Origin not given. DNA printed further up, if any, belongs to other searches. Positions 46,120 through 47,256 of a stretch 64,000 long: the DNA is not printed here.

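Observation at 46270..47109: rpoA encodes only the alpha N-terminal domain; the alpha-CTD is replaced by a short acidic/lysine tail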

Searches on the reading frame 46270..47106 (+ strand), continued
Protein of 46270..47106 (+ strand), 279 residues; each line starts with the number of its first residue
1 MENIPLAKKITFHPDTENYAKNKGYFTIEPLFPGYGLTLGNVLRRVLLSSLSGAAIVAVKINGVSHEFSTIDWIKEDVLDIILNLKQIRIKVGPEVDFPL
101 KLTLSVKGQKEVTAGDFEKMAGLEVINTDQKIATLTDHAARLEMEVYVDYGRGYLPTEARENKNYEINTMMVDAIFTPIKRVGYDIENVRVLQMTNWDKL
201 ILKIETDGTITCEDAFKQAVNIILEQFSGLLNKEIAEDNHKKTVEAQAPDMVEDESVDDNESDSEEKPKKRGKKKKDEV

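Call 26: predict_structure(alignment_id=A1)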
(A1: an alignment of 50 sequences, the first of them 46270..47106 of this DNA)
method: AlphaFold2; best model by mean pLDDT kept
length: 279 residues; sequences in the alignment: 50
mean_pLDDT: 84.7   pTM: 0.72
mean pLDDT of the five models: 84.7, 83.9, 83.7, 83.4, 82.3
residues with pLDDT >= 90: 186; 70-90: 37; 50-70: 27; < 50: 29
segments of 3 or more residues with pLDDT < 50: 239-265
pLDDT, mean of each block of 10 residues (from residue 1): 70 80 92 91 95 96 94 97 96 92 97 97 95 97 97 94 91 95 93 83 95 95 87 56 44 44 51 56
secondary structure, 60 per line:
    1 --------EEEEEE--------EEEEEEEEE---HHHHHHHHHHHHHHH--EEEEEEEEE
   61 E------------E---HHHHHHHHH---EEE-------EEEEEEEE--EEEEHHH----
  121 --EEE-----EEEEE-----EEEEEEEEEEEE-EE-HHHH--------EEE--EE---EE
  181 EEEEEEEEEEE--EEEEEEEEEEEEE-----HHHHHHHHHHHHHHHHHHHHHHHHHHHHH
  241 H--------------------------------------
elements in order: E9-14 E23-31 H35-49 E52-61 H78-86 E90-92 E100-107 E110-113 E123-125 E131-135 E141-152 H157-160 E169-171 E179-191 E194-206 H212-241

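Call 29: search_protein_families(library=pfam, proteins=[P0003, P0006, P0017, P0029, P0036, P0058, P0002, P0051], max_evalue=10)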
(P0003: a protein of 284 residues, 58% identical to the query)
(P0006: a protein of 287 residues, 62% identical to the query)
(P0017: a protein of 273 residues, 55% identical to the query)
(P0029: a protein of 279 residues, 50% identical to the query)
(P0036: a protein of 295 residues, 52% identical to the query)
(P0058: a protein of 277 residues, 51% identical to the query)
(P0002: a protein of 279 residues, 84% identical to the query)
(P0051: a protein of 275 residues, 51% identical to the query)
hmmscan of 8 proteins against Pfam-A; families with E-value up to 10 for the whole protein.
P0003 (284 aa): 4 families
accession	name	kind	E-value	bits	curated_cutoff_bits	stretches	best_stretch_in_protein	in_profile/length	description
PF01000.31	RNA_pol_A_bac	-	4.9e-31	107.9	33.9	1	58-176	1-119/119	RNA polymerase Rpb3/RpoA insert domain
PF01193.29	RNA_pol_L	-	1.6e-20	73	24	1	28-226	1-74/74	RNA polymerase Rpb3/Rpb11 dimerisation domain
PF13656.11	RNA_pol_L_2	-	0.055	13.6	27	1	197-229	40-72/75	RNA polymerase Rpb3/Rpb11 dimerisation domain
PF24837.1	AMIN-like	-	0.067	13.7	27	1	185-219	3-35/129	AMIN-like domain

P0006 (287 aa): 5 families
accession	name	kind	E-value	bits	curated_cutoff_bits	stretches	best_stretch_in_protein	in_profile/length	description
PF01000.31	RNA_pol_A_bac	-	1.3e-29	103.3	33.9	1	56-181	1-119/119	RNA polymerase Rpb3/RpoA insert domain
PF01193.29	RNA_pol_L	-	9.7e-21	73.7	24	1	26-231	1-74/74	RNA polymerase Rpb3/Rpb11 dimerisation domain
PF13656.11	RNA_pol_L_2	-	0.00058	20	27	1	202-235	40-73/75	RNA polymerase Rpb3/Rpb11 dimerisation domain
PF24837.1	AMIN-like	-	0.18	12.4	27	1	190-215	3-28/129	AMIN-like domain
PF02178.24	AT_hook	-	2.1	8.9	17.4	1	278-287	1-10/13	AT hook motif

P0017 (273 aa): 5 families
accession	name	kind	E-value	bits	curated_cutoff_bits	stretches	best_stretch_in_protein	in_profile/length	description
PF01000.31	RNA_pol_A_bac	-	3.3e-30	105.2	33.9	1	55-173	1-119/119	RNA polymerase Rpb3/RpoA insert domain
PF01193.29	RNA_pol_L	-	4.2e-21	74.9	24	1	25-223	1-74/74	RNA polymerase Rpb3/Rpb11 dimerisation domain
PF24837.1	AMIN-like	-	0.052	14.1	27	1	183-206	4-27/129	AMIN-like domain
PF11561.13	Saw1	-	0.74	9.7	20.5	1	187-263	154-227/247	Single strand annealing-weakened 1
PF02178.24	AT_hook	-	9.5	6.9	17.4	1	262-272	1-11/13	AT hook motif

P0029 (279 aa): 4 families
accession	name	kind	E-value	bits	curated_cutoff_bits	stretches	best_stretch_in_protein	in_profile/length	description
PF01000.31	RNA_pol_A_bac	-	1.6e-33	115.9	33.9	1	56-172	1-119/119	RNA polymerase Rpb3/RpoA insert domain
PF01193.29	RNA_pol_L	-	6.3e-20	71.1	24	1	26-222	1-74/74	RNA polymerase Rpb3/Rpb11 dimerisation domain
PF13656.11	RNA_pol_L_2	-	0.013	15.7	27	1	193-225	40-72/75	RNA polymerase Rpb3/Rpb11 dimerisation domain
PF24837.1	AMIN-like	-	0.061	13.9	27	1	181-205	3-27/129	AMIN-like domain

P0036 (295 aa): 5 families
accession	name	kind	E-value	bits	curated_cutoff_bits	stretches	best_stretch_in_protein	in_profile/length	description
PF01000.31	RNA_pol_A_bac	-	9.4e-28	97.3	33.9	1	56-173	2-119/119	RNA polymerase Rpb3/RpoA insert domain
PF01193.29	RNA_pol_L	-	1.5e-21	76.3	24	1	25-223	1-74/74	RNA polymerase Rpb3/Rpb11 dimerisation domain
PF13656.11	RNA_pol_L_2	-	0.0072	16.5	27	1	195-227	41-73/75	RNA polymerase Rpb3/Rpb11 dimerisation domain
PF24837.1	AMIN-like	-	0.12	12.9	27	1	183-206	4-27/129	AMIN-like domain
PF02178.24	AT_hook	-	6.5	7.4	17.4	1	285-294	1-10/13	AT hook motif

P0058 (277 aa): 4 families
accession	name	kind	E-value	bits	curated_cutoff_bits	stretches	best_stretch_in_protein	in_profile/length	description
PF01000.31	RNA_pol_A_bac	-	8.7e-32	110.3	33.9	1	56-174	1-119/119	RNA polymerase Rpb3/RpoA insert domain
PF01193.29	RNA_pol_L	-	9.6e-19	67.3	24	1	26-223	1-73/74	RNA polymerase Rpb3/Rpb11 dimerisation domain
PF13656.11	RNA_pol_L_2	-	0.0062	16.7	27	1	195-227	40-72/75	RNA polymerase Rpb3/Rpb11 dimerisation domain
PF02178.24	AT_hook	-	0.24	11.8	17.4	1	267-276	1-10/13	AT hook motif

P0002 (279 aa): 5 families
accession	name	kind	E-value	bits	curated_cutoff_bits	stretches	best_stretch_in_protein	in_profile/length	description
PF01000.31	RNA_pol_A_bac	-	2.7e-31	108.7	33.9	1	59-177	1-119/119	RNA polymerase Rpb3/RpoA insert domain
PF01193.29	RNA_pol_L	-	4.2e-21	74.9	24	1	29-227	1-74/74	RNA polymerase Rpb3/Rpb11 dimerisation domain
PF15937.10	PrlF_antitoxin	-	0.0013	19.3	32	1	190-250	18-79/99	prlF antitoxin for toxin YhaV_toxin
PF13656.11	RNA_pol_L_2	-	0.0013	18.9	27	1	198-231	40-73/75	RNA polymerase Rpb3/Rpb11 dimerisation domain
PF17901.7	EF-hand_12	-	0.076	13.9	25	1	205-246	7-48/93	EF-hand fold domain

P0051 (275 aa): 6 families
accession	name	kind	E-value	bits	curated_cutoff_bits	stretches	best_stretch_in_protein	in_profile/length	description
PF01000.31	RNA_pol_A_bac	-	1.8e-30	106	33.9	1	56-172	1-119/119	RNA polymerase Rpb3/RpoA insert domain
PF01193.29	RNA_pol_L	-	9.4e-22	77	24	1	26-222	1-74/74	RNA polymerase Rpb3/Rpb11 dimerisation domain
PF24837.1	AMIN-like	-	0.00098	19.7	27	1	180-206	2-28/129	AMIN-like domain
PF13656.11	RNA_pol_L_2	-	0.0069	16.5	27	1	193-223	40-70/75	RNA polymerase Rpb3/Rpb11 dimerisation domain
PF06384.16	ICAT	-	0.048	14.5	25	1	203-233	8-38/78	Beta-catenin-interacting protein ICAT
PF20265.3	LARA_dom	-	0.21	12.3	27.4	1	184-220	66-102/104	ATPase, RavA, LARA domain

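Call 31: search_protein_representatives(protein=window:46270-46965:+)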
Query: 232 residues. Proteins with E-value up to 0.001 (for the whole library): 8792; up to 1e-10: 5363; up to 1e-30: 1054. The best 150 are listed.
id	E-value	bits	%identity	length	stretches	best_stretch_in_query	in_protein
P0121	8.8e-95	332.9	45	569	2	23-228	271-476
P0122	2.5e-76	272.5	43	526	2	17-226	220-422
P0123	1.5e-69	250.4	41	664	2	24-219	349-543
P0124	2.9e-68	246.2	52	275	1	3-232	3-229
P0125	1.1e-67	244.3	52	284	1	2-230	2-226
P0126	2.1e-67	243.4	55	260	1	1-229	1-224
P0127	3.0e-66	239.6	56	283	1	1-231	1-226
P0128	1.2e-64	234.4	54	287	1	1-229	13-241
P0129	1.7e-64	233.9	54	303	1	1-228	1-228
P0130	2.9e-63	229.9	51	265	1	1-228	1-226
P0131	7.5e-63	228.5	52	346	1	1-231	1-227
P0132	7.2e-62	225.3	54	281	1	21-228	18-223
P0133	1.0e-60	221.5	48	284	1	4-229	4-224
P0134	2.8e-60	220.1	55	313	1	20-227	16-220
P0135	3.1e-59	216.7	49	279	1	1-228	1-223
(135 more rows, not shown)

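Call 38: search_solved_structures(query=window:46270-47106:+, max_evalue=1e-10, show_alignments=1)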
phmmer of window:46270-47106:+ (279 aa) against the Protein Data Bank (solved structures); distinct sequences matched with E-value up to 1e-10: 60.
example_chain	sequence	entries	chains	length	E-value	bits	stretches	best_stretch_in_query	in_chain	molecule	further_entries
9n9p_A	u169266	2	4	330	6.7e-54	186.3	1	23-233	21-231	DNA-directed RNA polymerase subunit alpha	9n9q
4oir_A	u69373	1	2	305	5.6e-53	183.3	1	20-255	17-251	DNA-directed RNA polymerase subunit alpha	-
4mq9_A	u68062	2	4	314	6.1e-53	183.2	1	20-255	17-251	DNA-directed RNA polymerase subunit alpha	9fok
1iw7_A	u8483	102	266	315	6.2e-53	183.2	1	20-255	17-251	RNA polymerase alpha subunit | DNA-directed RNA polymerase alpha chain | DNA-directed RNA polymerase subunit alpha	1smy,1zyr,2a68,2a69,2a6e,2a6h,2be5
5tjg_A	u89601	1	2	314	2.1e-52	181.4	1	20-235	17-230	DNA-directed RNA polymerase subunit alpha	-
1l9u_A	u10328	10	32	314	3.8e-52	180.6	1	21-235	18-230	RNA POLYMERASE, ALPHA SUBUNIT | DNA-directed RNA polymerase alpha chain | DNA-directed RNA polymerase subunit alpha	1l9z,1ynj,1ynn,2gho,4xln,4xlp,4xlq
5tw1_A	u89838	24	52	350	3.8e-52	180.6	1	16-240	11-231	DNA-directed RNA polymerase subunit alpha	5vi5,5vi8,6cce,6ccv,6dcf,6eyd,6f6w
7ye1_A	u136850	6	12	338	1e-51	179.2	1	20-232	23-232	DNA-directed RNA polymerase subunit alpha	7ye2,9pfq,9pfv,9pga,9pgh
7l7b_A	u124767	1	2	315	3.2e-51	177.5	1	19-231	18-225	DNA-directed RNA polymerase subunit alpha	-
1i6v_A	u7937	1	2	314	4.7e-51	177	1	21-236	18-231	DNA-DIRECTED RNA POLYMERASE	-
7xya_A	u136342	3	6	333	4.9e-51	176.9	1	13-233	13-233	DNA-directed RNA polymerase subunit alpha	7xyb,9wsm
7f0r_A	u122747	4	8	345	5.5e-51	176.8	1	13-233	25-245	DNA-directed RNA polymerase subunit alpha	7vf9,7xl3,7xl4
8dkc_A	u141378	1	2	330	1.1e-50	175.7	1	25-236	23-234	DNA-directed RNA polymerase subunit alpha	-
6fbv_A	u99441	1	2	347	1.3e-50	175.6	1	20-230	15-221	DNA-directed RNA polymerase subunit alpha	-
10mi_A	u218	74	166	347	1.3e-50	175.5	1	20-230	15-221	DNA-directed RNA polymerase subunit alpha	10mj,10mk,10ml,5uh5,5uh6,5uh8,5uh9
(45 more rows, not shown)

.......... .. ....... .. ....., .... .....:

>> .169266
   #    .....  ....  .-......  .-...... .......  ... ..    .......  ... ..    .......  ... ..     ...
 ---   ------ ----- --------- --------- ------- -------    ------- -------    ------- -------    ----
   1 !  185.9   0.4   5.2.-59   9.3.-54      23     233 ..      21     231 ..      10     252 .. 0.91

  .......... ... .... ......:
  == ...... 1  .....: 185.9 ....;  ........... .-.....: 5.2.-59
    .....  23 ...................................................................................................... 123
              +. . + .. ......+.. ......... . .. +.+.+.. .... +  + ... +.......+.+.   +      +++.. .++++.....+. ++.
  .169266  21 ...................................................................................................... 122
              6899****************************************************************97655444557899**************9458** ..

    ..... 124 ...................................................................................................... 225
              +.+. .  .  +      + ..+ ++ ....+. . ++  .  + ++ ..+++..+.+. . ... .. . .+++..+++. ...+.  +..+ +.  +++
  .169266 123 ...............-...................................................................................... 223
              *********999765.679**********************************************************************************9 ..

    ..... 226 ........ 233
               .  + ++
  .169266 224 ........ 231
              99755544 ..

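Call 51: find_encoding_contigs(protein=P0002, flank=3000, max_places=2)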
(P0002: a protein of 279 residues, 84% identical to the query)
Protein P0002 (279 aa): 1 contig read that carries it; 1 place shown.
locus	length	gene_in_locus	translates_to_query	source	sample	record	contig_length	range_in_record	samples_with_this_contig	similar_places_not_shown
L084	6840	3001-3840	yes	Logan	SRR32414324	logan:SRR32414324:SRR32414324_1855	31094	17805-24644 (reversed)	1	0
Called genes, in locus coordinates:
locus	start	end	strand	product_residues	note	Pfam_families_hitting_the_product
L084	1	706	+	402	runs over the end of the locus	-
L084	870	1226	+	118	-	PF01176:eIF-1a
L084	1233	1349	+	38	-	PF00444:Ribosomal_L36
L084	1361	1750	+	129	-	PF00416:Ribosomal_S13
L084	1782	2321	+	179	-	PF00411:Ribosomal_S11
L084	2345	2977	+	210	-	PF00163:Ribosomal_S4, PF01479:S4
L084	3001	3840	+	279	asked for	PF01193:RNA_pol_L, PF01000:RNA_pol_A_bac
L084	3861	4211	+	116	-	PF01196:Ribosomal_L17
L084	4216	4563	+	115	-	PF00572:Ribosomal_L13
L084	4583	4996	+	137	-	PF00380:Ribosomal_S9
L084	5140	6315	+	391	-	-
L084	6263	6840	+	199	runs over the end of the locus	-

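Call 60: list_cluster_members(proteins=[P0001, P0003, P0007, P0017, P0022, P0025, P0029, P0038, P0073, P0095])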
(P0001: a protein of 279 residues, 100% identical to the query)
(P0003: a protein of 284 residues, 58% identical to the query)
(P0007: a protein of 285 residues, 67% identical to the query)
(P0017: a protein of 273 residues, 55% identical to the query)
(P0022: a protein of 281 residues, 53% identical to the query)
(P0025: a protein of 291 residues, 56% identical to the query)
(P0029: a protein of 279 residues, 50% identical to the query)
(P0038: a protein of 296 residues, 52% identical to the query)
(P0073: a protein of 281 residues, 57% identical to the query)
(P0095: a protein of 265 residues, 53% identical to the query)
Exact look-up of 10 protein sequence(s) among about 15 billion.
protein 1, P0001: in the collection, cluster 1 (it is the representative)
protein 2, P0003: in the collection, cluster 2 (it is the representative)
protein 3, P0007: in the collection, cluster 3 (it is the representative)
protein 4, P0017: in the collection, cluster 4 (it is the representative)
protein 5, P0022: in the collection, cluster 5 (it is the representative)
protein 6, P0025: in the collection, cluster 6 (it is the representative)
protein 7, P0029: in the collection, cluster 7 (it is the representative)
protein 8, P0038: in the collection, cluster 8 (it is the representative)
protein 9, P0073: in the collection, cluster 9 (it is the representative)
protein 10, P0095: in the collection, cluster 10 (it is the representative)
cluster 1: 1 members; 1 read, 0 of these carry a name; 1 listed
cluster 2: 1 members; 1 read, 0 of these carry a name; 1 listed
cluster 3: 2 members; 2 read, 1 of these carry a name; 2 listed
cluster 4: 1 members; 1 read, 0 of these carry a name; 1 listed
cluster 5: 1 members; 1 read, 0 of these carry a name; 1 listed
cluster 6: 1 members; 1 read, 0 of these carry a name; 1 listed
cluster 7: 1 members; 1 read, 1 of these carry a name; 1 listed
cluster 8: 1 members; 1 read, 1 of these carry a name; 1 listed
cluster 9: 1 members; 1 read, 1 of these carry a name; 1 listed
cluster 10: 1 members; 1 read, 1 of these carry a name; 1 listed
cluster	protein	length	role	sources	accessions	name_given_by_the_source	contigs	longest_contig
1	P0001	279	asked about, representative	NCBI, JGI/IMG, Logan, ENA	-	-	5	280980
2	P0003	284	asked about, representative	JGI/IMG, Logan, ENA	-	-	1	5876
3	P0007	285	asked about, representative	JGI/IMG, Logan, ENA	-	DNA-directed RNA polymerase subunit alpha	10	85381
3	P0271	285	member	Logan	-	-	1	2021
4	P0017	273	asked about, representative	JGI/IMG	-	-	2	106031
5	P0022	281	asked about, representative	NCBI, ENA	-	-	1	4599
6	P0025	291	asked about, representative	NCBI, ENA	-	-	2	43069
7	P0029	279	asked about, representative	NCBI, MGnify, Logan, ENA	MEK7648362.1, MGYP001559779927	MAG: DNA-directed RNA polymerase subunit alpha [Patescibacteria group bacterium] | CR=1 FL=1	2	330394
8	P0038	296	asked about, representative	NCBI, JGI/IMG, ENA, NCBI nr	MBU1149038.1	DNA-directed RNA polymerase subunit alpha [Patescibacteria group bacterium]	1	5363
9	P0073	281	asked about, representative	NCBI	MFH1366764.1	MAG: DNA-directed RNA polymerase subunit alpha [Patescibacteria group bacterium]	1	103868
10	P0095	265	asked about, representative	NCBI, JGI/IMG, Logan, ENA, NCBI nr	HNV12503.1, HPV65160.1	MAG TPA: DNA-directed RNA polymerase subunit alpha [bacterium] | DNA-directed RNA polymerase subunit alpha [bacterium]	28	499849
